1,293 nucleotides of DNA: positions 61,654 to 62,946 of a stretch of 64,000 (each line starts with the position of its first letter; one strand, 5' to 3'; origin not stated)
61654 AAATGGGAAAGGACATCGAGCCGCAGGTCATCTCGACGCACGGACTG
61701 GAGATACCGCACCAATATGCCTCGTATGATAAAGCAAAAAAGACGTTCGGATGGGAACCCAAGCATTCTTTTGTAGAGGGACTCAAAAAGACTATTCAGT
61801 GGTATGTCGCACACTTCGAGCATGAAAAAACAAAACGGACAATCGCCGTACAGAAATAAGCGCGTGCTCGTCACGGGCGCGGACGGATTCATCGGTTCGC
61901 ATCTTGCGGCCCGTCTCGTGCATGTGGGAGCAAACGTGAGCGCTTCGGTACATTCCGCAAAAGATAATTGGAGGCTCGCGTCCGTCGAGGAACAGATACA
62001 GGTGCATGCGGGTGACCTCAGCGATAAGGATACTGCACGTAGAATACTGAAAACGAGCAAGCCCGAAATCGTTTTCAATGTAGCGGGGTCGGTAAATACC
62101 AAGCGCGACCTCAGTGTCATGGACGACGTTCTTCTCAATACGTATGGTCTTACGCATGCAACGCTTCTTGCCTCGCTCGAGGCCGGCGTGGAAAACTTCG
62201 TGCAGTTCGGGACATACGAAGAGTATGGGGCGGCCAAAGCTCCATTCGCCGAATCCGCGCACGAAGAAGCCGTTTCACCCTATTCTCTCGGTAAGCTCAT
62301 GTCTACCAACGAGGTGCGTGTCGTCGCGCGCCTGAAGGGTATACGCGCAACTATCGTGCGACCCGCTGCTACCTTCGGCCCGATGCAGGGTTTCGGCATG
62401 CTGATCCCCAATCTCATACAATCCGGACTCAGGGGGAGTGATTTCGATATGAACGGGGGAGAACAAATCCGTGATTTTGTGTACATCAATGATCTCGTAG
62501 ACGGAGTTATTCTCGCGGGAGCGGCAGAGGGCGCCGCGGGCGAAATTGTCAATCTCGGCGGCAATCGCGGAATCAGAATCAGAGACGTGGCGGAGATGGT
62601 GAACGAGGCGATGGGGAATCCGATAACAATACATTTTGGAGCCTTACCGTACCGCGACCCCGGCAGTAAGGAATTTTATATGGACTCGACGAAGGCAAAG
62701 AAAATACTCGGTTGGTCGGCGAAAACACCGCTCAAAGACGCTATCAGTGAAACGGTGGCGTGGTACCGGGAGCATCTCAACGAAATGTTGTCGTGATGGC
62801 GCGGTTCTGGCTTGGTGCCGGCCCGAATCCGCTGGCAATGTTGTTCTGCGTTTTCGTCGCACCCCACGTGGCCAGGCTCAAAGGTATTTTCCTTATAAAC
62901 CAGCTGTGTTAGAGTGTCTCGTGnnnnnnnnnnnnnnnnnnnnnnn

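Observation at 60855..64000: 3,6-dideoxyhexose-type module: CDP-glucose-4,6-dehydratase-like, SDR, and a His-variant E1/ColD-type 3-dehydrase; an OYE ene-reductase coupled to an RmlD-like reductase may substitute for E3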

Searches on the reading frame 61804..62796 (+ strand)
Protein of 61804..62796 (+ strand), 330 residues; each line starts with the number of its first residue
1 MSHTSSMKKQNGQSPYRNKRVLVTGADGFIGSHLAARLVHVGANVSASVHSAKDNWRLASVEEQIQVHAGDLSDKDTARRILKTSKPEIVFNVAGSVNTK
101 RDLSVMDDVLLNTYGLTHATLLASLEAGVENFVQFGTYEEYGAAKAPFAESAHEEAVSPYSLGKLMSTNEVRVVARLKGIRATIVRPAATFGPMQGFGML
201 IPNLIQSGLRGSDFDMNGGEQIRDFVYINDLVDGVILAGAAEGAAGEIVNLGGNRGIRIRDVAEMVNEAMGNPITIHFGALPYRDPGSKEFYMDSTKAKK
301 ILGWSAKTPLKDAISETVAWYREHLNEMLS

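Call 9: search_protein_families(library=ncbifam, proteins=[window:61804-62796:+], max_evalue=0.00001)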
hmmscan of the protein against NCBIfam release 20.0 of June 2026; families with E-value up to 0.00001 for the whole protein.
window:61804-62796:+ (330 aa): 24 families
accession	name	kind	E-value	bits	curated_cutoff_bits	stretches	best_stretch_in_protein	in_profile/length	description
TIGR04180.1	EDH_00030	hypoth_equivalog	6.4e-39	133.8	475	1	21-307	1-295/297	NAD-dependent 4,6-dehydratase LegB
TIGR01181.1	dTDP_gluc_dehyt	equivalog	8.6e-35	120.3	365.1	1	20-324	1-314/321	dTDP-glucose 4,6-dehydratase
TIGR01179.1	galE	equivalog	9.8e-28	96.9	262.3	2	210-326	213-330/332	UDP-glucose 4-epimerase GalE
NF007582.0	PRK10217.1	equivalog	1.7e-21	76.7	698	1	19-322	2-332/355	dTDP-glucose 4,6-dehydratase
NF007956.0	PRK10675.1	subfamily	1.1e-20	74.1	394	2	210-324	218-332/338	UDP-glucose 4-epimerase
NF007490.0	PRK10084.1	subfamily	6.1e-20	71.5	649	1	20-323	2-336/361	dTDP-glucose 4,6-dehydratase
TIGR03466.1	HpnA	hypoth_equivalog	5.4e-19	68.2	367.65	1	20-273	2-249/327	hopanoid-associated sugar epimerase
TIGR02622.1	CDP_4_6_dhtase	equivalog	3.5e-18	65.9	278.45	1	16-95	2-86/352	CDP-glucose 4,6-dehydratase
TIGR02197.1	heptose_epim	equivalog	1.5e-16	60.4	274.6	1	215-323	206-315/316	ADP-glyceromanno-heptose 6-epimerase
NF047922.1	GDPFucSynFcl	equivalog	2.1e-14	53.7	500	1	218-326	202-306/308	GDP-L-fucose synthase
NF052578.1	StrlDmthSdmBMthl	equivalog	4.2e-14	53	600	1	21-273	3-248/328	sterol demethylase protein SdmB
NF011728.1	PRK15181.1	equivalog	7.7e-10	38.3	760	1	18-324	15-340/348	Vi polysaccharide biosynthesis UDP-N-acetylglucosaminuronic acid C-4 epimerase TviC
TIGR01472.1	gmd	equivalog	1.3e-09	37.7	415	1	21-167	3-162/342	GDP-mannose 4,6-dehydratase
NF008872.0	PRK11908.1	equivalog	1.4e-09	37.5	294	0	194-327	191-341/349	bifunctional UDP-4-keto-pentose/UDP-xylose synthase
TIGR01777.1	yfcH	hypoth_equivalog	1.6e-09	37.7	207.35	1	21-277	1-248/292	TIGR01777 family oxidoreductase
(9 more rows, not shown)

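Call 10: search_protein_families(library=pfam, proteins=[window:61804-62796:+], max_evalue=0.00001)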
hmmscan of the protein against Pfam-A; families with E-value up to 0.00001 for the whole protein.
window:61804-62796:+ (330 aa): 7 families
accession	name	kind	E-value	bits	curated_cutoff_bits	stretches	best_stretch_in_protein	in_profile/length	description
PF01370.27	Epimerase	-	8.7e-41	140.3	20.9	1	21-252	1-240/240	NAD dependent epimerase/dehydratase family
PF16363.11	GDP_Man_Dehyd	-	1.1e-34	120.8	27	1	22-317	1-332/332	GDP-mannose 4,6 dehydratase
PF01073.25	3Beta_HSD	-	1.4e-12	47.7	22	1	22-239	1-229/280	3-beta hydroxysteroid dehydrogenase/isomerase family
PF13460.12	NAD_binding_10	-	2.4e-09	37.8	27.2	1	25-189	1-145/184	NAD(P)H-binding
PF07993.18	NAD_binding_4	-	5.1e-07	29.5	20.1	0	23-192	1-209/258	Male sterility protein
PF05368.20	NmrA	-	1.6e-06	28.4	27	1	18-95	2-78/298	NmrA-like family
PF04321.23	RmlD_sub_bind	-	5.9e-06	26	27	0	20-192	2-153/287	RmlD substrate binding domain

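Call 12: find_encoding_contigs(protein=window:61804-62796:+, flank=10000, max_places=6)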
Protein window:61804-62796:+ (330 aa): 11 contigs read that carry it; 6 places shown.
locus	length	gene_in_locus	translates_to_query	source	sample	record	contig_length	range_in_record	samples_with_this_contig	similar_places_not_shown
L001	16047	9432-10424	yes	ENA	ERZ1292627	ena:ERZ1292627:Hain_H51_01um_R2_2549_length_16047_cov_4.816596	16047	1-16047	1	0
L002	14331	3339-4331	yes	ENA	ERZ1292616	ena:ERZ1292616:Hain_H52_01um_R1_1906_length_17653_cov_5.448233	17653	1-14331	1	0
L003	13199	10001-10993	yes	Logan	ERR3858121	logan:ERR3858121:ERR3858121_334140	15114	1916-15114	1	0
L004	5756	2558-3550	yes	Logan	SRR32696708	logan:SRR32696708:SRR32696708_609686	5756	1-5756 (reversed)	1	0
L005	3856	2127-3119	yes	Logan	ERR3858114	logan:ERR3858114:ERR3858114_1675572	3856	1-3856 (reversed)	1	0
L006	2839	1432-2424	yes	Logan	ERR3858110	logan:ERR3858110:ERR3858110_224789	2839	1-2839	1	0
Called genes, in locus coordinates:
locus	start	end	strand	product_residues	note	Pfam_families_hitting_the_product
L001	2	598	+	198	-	?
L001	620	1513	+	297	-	PF01370:Epimerase, PF04321:RmlD_sub_bind, PF16363:GDP_Man_Dehyd (faint), PF01073:3Beta_HSD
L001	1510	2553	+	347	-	PF00724:Oxidored_FMN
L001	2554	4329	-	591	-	-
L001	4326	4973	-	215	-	-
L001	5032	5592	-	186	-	PF01943:Polysacc_synt (weak)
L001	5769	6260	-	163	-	PF04138:GtrA_DPMS_TM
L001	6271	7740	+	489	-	PF13231:PMT_2 (weak)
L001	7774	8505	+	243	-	PF00535:Glycos_transf_2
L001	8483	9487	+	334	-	PF01073:3Beta_HSD, PF01370:Epimerase, PF02719:Polysacc_synt_2, PF04321:RmlD_sub_bind, PF08659:KR, PF16363:GDP_Man_Dehyd, PF07993:NAD_binding_4, PF13460:NAD_binding_10, +2 more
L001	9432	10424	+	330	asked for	PF01370:Epimerase, PF02719:Polysacc_synt_2 (faint), PF04321:RmlD_sub_bind (weak), PF05368:NmrA (weak), PF01073:3Beta_HSD, PF07993:NAD_binding_4 (faint), PF13460:NAD_binding_10, PF16363:GDP_Man_Dehyd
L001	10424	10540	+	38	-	-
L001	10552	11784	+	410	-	PF00155:Aminotran_1_2, PF01041:DegT_DnrJ_EryC1, PF00266:Aminotran_5 (faint), PF01053:Cys_Met_Meta_PP, PF01212:Beta_elim_lyase (weak)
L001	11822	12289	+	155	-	PF01467:CTP_transf_like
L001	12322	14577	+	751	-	PF13428:TPR_14 (faint), PF04932:Wzy_C, PF21033:RMD1-3 (faint), PF00515:TPR_1 (faint), PF07719:TPR_2 (faint), PF12895:ANAPC3 (weak), PF13432:TPR_16 (weak), PF14559:TPR_19 (weak), +4 more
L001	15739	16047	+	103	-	?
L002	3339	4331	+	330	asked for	PF01370:Epimerase, PF02719:Polysacc_synt_2 (faint), PF04321:RmlD_sub_bind (weak), PF05368:NmrA (weak), PF01073:3Beta_HSD, PF07993:NAD_binding_4 (faint), PF13460:NAD_binding_10, PF16363:GDP_Man_Dehyd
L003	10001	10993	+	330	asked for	PF01370:Epimerase, PF02719:Polysacc_synt_2 (faint), PF04321:RmlD_sub_bind (weak), PF05368:NmrA (weak), PF01073:3Beta_HSD, PF07993:NAD_binding_4 (faint), PF13460:NAD_binding_10, PF16363:GDP_Man_Dehyd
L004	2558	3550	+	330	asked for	PF01370:Epimerase, PF02719:Polysacc_synt_2 (faint), PF04321:RmlD_sub_bind (weak), PF05368:NmrA (weak), PF01073:3Beta_HSD, PF07993:NAD_binding_4 (faint), PF13460:NAD_binding_10, PF16363:GDP_Man_Dehyd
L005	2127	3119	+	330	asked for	PF01370:Epimerase, PF02719:Polysacc_synt_2 (faint), PF04321:RmlD_sub_bind (weak), PF05368:NmrA (weak), PF01073:3Beta_HSD, PF07993:NAD_binding_4 (faint), PF13460:NAD_binding_10, PF16363:GDP_Man_Dehyd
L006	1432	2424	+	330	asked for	PF01370:Epimerase, PF02719:Polysacc_synt_2 (faint), PF04321:RmlD_sub_bind (weak), PF05368:NmrA (weak), PF01073:3Beta_HSD, PF07993:NAD_binding_4 (faint), PF13460:NAD_binding_10, PF16363:GDP_Man_Dehyd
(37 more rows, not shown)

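Call 19: search_protein_families(library=ncbifam, proteins=[L001:11822-12289:+], max_evalue=0.00001)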
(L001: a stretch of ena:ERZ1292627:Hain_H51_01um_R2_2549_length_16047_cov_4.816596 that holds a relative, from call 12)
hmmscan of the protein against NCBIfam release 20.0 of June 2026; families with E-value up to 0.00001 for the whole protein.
L001:11822-12289:+ (155 aa): 10 families
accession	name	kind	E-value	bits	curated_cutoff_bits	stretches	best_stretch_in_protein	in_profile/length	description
TIGR02199.1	rfaE_dom_II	equivalog_domain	3.7e-20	72.2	181.5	1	4-126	8-125/144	D-glycero-beta-D-manno-heptose 1-phosphate adenylyltransferase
NF008454.0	PRK11316.1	equivalog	1.7e-14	53.3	521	1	4-115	337-443/475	bifunctional D-glycero-beta-D-manno-heptose-7-phosphate kinase/D-glycero-beta-D-manno-heptose 1-phosphate adenylyltransferase HldE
TIGR00125.1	cyt_tran_rel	domain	2.7e-14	53.1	27.7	1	10-73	2-64/65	adenylyltransferase/cytidyltransferase family protein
TIGR01518.1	g3p_cytidyltrns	equivalog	1.4e-12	47.8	165.4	1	11-112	2-98/125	glycerol-3-phosphate cytidylyltransferase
NF001985.0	PRK00777.1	subfamily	1.4e-09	38.2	104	1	7-66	4-63/157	pantetheine-phosphate adenylyltransferase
NF005518.0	PRK07143.1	equivalog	1.2e-07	31.4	232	1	3-75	11-86/281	hypothetical protein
NF002250.0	PRK01170.1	subfamily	3.7e-07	29.9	489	1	10-63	3-55/322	bifunctional pantetheine-phosphate adenylyltransferase/NTP phosphatase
NF045965.1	RibF_rel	equivalog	4.7e-07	29.5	200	1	6-76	11-89/279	FAD synthase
TIGR01510.1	coaD_prev_kdtB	equivalog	2.6e-06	27.6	103.3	1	12-74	4-62/155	pantetheine-phosphate adenylyltransferase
NF005988.0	PRK08099.1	equivalog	7.1e-06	25.4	201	1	4-45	61-102/411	multifunctional transcriptional regulator/nicotinamide-nucleotide adenylyltransferase/ribosylnicotinamide kinase NadR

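Call 78: search_solved_structures(query=window:61804-62796:+, show_alignments=1, max_evalue=1e-20)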
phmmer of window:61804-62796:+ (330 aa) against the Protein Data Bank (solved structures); distinct sequences matched with E-value up to 1e-20: 8.
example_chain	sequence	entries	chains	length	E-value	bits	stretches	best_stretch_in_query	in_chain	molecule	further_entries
4zrm_A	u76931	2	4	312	5.6e-28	101.4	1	20-325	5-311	UDP-glucose 4-epimerase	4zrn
6pmh_A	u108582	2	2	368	2e-26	96.3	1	15-324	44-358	UDP-glucose 4-epimerase related protein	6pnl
6kv9_A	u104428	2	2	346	3.9e-25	92.1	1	18-326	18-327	MoeE5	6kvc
7ys8_A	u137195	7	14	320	7.5e-24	87.9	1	20-323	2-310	UDP-glucose 4-epimerase | UDP-glucose 4-epimerase along with EC 5.1.3.2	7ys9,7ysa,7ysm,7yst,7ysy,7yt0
8shh_A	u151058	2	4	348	3.8e-23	85.5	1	19-324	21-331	dTDP-glucose 4,6-dehydratase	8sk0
1r66_A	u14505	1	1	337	9.7e-22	80.9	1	20-324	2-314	TDP-glucose-4,6-dehydratase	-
1r6d_A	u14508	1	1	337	1.8e-21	80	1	20-324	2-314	TDP-glucose-4,6-dehydratase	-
8wxk_A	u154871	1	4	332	2.8e-21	79.4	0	20-323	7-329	UDP-glucose 4-epimerase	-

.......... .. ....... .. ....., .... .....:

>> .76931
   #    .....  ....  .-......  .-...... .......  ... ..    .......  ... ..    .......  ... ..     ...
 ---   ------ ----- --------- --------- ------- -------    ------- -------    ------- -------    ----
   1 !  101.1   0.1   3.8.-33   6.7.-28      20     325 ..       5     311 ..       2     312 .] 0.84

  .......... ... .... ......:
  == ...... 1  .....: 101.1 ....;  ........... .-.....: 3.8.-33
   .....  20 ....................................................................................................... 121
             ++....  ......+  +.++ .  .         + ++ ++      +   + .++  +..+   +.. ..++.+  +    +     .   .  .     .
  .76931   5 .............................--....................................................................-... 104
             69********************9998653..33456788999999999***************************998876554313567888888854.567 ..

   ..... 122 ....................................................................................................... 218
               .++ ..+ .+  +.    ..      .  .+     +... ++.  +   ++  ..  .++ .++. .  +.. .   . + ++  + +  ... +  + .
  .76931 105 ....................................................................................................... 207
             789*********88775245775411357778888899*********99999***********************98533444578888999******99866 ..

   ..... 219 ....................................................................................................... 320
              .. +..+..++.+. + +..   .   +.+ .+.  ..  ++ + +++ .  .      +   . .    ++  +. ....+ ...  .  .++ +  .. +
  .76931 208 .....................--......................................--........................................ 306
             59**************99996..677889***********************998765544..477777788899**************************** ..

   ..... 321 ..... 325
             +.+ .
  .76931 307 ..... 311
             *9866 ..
